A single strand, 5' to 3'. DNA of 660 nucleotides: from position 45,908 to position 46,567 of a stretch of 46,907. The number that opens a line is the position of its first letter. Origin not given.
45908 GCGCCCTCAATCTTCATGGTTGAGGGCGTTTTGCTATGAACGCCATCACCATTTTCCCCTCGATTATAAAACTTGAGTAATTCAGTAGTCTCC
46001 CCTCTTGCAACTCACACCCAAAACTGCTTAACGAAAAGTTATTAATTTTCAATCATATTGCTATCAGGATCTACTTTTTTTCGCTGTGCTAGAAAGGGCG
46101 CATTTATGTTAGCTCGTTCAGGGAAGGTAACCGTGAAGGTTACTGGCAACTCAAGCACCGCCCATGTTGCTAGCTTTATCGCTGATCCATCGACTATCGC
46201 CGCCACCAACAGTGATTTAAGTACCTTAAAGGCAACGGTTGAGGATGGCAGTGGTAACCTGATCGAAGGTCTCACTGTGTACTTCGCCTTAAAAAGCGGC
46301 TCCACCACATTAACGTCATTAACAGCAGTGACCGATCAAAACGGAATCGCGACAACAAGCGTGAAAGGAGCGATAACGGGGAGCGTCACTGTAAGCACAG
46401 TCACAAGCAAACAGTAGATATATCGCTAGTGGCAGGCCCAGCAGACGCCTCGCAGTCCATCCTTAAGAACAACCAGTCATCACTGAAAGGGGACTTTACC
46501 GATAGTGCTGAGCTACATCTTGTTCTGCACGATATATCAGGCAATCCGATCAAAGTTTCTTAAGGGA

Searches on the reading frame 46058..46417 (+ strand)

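Call 17: search_protein_families(library=pfam, proteins=[window:46058-46417:+], max_evalue=0.001)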
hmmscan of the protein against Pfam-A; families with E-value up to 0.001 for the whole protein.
window:46058-46417:+ (119 aa): 2 families
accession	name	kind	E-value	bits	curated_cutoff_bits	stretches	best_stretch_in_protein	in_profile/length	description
PF02369.22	Big_1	-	1.7e-15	57.3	34.9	1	39-114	3-78/93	Bacterial Ig-like domain (group 1)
PF09134.16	Invasin_D3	-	2.3e-08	34.9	33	1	38-114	5-80/98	Invasin, domain 3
